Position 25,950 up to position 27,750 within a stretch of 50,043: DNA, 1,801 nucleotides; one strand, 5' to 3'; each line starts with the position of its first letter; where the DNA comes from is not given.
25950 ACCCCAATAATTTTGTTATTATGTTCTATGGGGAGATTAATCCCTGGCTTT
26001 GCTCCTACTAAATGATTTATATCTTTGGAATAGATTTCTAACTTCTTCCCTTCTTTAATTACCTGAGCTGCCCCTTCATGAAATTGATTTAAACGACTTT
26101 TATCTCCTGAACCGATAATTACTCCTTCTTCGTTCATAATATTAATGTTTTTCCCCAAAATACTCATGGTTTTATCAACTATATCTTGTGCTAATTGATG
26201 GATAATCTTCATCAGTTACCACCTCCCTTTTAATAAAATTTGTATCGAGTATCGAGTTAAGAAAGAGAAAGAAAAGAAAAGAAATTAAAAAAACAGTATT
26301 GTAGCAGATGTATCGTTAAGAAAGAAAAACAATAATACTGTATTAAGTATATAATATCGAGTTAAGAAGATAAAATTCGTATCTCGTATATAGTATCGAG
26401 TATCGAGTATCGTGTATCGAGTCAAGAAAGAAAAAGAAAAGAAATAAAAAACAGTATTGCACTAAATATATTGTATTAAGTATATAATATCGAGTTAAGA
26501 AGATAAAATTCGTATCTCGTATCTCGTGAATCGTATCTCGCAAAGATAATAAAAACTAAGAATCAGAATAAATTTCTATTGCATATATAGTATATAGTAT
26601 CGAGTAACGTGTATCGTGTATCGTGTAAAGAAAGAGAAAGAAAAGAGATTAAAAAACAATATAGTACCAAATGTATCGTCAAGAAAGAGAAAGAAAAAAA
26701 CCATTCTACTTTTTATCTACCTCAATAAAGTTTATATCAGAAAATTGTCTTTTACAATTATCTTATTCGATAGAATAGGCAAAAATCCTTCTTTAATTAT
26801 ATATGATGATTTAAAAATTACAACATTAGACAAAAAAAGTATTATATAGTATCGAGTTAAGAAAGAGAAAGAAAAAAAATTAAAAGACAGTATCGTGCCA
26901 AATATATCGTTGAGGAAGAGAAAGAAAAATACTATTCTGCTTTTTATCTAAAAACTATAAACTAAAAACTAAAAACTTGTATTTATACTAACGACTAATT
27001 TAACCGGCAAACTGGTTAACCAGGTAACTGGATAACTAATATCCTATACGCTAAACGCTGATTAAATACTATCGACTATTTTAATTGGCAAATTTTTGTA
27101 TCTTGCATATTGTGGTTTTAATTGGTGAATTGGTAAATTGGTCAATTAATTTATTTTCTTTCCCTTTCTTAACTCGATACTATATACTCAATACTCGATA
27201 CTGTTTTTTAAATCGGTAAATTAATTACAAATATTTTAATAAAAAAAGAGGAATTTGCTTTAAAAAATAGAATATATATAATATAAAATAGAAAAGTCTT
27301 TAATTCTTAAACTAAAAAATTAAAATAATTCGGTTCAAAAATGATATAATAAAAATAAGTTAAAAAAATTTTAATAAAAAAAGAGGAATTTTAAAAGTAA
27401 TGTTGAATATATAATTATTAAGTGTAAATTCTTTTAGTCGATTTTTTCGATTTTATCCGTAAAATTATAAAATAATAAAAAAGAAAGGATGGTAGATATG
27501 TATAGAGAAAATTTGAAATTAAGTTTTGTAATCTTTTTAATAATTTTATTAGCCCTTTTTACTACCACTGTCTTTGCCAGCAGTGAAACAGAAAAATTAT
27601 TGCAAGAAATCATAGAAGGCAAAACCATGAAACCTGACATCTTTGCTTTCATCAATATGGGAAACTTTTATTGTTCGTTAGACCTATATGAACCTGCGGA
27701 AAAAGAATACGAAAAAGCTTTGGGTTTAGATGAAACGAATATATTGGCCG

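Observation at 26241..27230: ~1 kb non-coding array built from nested repeats in a divergent intergenic region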

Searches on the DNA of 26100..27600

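Call 42: search_rna_families(source=window, start=26100, end=27600, threshold=evalue, max_evalue=1)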
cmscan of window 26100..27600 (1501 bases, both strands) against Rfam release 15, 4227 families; matches with E-value up to 1: 0.
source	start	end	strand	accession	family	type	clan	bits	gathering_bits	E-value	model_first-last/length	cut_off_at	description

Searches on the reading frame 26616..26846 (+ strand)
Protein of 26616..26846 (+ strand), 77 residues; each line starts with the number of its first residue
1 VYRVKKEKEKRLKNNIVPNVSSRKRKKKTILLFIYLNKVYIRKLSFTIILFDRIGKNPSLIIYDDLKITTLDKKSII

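Call 58: search_protein_families(library=pfam, proteins=[window:26616-26846:+], max_evalue=0.01)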
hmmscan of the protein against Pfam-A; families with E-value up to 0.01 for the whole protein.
seq(77 aa): 0 families
